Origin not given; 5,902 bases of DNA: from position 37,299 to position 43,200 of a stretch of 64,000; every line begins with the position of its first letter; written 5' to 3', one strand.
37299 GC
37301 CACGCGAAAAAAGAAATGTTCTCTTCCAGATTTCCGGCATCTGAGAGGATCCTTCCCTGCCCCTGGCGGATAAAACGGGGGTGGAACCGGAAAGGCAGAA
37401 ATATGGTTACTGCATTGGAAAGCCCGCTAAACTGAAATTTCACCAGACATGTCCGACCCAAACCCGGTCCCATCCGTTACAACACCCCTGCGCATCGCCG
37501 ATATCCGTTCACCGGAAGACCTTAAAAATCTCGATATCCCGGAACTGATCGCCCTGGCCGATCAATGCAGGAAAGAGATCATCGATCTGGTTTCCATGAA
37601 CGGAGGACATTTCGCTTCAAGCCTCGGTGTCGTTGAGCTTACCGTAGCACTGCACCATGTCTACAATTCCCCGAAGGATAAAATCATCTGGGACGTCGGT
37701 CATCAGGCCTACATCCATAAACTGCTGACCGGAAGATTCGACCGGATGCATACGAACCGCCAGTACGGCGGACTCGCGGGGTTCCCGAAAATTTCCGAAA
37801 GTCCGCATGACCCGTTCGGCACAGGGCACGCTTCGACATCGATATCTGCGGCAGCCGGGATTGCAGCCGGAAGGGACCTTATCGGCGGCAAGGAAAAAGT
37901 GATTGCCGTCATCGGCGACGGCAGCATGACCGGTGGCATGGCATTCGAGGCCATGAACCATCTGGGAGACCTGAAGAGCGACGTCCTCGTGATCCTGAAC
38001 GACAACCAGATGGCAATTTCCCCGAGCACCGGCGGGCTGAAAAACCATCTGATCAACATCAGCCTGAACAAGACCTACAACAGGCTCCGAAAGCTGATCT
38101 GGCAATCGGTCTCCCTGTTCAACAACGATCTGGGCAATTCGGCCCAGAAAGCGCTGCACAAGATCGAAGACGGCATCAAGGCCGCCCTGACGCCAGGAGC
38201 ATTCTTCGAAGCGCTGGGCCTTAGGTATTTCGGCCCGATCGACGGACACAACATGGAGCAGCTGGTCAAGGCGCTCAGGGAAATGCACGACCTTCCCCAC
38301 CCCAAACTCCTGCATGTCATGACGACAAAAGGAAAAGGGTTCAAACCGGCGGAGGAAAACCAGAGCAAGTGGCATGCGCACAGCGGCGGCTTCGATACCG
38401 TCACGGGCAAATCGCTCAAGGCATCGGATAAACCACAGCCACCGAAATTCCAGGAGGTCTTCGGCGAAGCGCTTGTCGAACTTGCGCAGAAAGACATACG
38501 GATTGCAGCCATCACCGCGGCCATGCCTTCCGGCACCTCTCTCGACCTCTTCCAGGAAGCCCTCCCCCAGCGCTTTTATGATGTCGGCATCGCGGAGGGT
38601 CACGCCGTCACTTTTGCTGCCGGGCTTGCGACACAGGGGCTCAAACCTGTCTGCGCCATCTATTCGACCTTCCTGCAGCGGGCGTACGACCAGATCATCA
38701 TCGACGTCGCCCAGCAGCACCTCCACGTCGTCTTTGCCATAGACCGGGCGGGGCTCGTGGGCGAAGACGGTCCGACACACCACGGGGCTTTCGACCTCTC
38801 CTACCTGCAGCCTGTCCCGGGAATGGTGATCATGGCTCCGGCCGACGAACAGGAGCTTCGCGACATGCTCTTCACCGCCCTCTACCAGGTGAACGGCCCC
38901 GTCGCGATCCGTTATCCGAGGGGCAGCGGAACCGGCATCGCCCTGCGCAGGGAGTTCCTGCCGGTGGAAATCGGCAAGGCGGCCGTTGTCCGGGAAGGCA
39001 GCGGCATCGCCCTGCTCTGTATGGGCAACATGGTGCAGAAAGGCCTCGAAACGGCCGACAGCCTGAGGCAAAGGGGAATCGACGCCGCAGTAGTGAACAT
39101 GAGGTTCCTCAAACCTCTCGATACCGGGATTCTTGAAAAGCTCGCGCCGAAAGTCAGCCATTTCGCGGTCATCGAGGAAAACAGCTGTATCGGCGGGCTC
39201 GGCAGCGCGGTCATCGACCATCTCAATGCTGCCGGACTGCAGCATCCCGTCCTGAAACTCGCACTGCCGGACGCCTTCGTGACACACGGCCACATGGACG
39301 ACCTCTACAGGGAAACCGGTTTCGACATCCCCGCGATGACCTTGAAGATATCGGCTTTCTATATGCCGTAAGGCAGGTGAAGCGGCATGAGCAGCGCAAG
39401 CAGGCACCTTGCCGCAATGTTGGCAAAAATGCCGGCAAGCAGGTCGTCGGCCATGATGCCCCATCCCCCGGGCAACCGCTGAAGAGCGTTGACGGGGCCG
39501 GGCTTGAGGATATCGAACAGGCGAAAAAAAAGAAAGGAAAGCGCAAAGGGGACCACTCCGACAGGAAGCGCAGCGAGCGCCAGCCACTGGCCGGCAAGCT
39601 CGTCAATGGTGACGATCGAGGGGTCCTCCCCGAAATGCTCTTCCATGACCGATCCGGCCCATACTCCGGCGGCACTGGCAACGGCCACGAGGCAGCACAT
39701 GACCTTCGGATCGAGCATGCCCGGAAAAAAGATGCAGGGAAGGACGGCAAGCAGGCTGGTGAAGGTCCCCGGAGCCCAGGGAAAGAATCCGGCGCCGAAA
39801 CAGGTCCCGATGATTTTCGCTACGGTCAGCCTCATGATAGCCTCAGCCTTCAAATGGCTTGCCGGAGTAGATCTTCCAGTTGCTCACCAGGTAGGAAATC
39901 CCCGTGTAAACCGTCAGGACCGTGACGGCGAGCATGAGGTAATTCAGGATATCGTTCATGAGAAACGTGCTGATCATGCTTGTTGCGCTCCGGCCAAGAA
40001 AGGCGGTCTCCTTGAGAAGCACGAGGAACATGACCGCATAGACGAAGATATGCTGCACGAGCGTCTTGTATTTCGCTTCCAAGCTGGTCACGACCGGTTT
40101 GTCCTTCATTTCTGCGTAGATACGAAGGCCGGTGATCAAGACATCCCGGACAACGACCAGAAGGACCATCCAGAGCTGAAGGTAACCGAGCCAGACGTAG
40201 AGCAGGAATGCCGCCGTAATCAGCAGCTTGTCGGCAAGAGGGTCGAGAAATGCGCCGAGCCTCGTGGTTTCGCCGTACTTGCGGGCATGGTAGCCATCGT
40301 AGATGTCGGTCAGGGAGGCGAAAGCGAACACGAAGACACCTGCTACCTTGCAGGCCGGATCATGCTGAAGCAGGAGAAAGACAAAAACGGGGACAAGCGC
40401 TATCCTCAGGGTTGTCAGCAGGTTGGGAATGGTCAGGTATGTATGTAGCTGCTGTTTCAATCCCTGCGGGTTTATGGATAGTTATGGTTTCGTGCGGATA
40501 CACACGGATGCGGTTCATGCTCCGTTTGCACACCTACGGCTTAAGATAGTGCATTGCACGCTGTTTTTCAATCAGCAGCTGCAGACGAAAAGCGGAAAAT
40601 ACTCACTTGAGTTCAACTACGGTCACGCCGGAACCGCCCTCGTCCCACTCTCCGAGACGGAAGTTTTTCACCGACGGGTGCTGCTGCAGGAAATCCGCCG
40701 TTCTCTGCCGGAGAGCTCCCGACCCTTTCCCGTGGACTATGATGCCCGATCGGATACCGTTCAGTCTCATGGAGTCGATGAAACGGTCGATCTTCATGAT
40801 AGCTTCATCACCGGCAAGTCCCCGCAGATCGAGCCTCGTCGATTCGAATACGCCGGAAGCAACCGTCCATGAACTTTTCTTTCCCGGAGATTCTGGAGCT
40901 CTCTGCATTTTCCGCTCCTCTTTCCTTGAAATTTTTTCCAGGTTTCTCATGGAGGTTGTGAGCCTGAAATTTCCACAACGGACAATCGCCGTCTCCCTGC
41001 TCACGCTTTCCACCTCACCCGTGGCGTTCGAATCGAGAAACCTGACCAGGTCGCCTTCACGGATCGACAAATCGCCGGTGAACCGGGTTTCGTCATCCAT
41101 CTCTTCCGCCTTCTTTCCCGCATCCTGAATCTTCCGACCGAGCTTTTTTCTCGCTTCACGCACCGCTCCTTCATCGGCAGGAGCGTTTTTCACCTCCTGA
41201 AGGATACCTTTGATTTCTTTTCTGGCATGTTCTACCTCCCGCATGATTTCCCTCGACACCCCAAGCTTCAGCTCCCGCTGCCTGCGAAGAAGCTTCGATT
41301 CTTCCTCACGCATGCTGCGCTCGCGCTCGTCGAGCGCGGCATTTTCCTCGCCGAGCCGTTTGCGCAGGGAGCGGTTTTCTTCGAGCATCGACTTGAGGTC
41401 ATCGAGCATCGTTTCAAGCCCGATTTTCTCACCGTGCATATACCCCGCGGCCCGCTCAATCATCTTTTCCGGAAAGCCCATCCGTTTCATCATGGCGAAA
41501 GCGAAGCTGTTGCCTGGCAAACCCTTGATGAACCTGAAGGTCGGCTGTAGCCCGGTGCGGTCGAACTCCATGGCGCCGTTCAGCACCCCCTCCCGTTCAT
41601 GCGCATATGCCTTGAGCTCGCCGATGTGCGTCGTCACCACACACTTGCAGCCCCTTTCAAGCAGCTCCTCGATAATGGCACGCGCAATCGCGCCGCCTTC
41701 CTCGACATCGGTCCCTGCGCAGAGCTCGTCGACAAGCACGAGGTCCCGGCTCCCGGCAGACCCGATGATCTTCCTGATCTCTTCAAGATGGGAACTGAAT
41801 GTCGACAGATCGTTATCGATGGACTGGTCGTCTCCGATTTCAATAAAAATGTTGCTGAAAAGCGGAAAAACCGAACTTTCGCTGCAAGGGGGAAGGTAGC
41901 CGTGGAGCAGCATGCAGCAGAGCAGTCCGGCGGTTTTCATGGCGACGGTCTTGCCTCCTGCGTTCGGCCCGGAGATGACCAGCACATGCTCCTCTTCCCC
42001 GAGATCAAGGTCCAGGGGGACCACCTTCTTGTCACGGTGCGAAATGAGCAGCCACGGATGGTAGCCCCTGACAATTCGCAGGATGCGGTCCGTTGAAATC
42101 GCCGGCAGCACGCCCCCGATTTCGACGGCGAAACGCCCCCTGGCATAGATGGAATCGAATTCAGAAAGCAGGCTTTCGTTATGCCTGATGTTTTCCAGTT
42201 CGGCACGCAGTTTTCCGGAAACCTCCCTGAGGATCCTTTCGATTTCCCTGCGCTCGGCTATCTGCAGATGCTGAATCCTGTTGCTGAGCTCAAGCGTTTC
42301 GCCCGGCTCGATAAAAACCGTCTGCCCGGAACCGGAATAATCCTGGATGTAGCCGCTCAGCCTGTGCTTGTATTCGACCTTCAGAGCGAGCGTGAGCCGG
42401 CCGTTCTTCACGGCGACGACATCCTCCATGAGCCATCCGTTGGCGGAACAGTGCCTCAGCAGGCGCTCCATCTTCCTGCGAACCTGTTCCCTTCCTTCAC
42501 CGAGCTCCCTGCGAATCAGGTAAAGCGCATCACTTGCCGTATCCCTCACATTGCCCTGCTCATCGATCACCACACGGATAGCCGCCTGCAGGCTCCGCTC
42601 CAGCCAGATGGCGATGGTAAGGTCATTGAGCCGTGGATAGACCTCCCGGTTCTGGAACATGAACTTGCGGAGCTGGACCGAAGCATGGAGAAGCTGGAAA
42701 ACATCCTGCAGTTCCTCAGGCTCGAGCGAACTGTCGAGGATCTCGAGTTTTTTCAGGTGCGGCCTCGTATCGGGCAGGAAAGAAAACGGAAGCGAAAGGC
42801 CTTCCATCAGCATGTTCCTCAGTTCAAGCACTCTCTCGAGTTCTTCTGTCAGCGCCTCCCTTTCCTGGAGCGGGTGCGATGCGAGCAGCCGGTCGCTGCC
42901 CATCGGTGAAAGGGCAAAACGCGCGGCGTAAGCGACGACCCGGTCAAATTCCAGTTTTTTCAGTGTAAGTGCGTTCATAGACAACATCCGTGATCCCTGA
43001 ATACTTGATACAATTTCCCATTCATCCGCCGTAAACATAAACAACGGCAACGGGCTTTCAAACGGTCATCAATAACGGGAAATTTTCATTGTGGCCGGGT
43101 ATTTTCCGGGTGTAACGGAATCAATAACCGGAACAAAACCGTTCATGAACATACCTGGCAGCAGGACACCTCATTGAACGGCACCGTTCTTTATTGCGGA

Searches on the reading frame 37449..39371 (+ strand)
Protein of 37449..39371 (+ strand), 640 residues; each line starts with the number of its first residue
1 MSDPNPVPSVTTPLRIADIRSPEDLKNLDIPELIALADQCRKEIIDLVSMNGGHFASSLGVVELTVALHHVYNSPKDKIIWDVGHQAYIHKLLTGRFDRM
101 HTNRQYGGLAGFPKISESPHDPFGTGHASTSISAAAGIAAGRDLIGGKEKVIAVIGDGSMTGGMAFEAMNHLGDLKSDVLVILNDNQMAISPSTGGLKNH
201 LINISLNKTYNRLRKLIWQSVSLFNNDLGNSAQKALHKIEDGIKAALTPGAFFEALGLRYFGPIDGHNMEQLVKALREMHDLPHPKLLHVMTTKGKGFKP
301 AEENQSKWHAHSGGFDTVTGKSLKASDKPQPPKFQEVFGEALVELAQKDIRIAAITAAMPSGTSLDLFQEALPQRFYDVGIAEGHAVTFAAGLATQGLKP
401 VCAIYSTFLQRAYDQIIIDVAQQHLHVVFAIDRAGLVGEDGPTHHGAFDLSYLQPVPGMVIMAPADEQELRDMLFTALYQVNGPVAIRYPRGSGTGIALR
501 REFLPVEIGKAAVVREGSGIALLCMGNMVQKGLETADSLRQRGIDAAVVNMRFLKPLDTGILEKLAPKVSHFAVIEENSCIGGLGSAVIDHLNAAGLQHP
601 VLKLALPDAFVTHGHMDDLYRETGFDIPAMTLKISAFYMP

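Call 82: search_protein_families(library=pfam, proteins=[window:37449-39371:+], max_evalue=1e-8)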
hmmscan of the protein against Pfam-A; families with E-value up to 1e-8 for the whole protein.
window:37449-39371:+ (640 aa): 3 families
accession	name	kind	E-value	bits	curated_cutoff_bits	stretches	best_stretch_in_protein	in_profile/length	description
PF13292.11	DXP_synthase_N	-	7.7e-115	383.3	21.2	1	17-292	2-274/274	1-deoxy-D-xylulose-5-phosphate synthase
PF02779.29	Transket_pyr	-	5.2e-46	156.9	27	1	333-493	4-171/174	Transketolase, pyrimidine binding domain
PF02780.25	Transketolase_C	-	1.6e-27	96.3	25.9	1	509-627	1-121/124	Transketolase, C-terminal domain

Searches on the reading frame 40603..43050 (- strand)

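Call 82: search_protein_families(library=pfam, proteins=[window:40603-43050:-], max_evalue=1e-8)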
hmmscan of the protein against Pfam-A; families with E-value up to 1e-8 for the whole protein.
window:40603-43050:- (815 aa): 2 families
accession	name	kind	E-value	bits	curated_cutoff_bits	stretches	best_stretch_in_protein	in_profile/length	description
PF00488.27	MutS_V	-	7.7e-28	98.2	30.2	1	358-537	2-183/188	MutS domain V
PF01713.27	Smr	-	3.5e-25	88.4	25.7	1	740-815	1-77/77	Smr domain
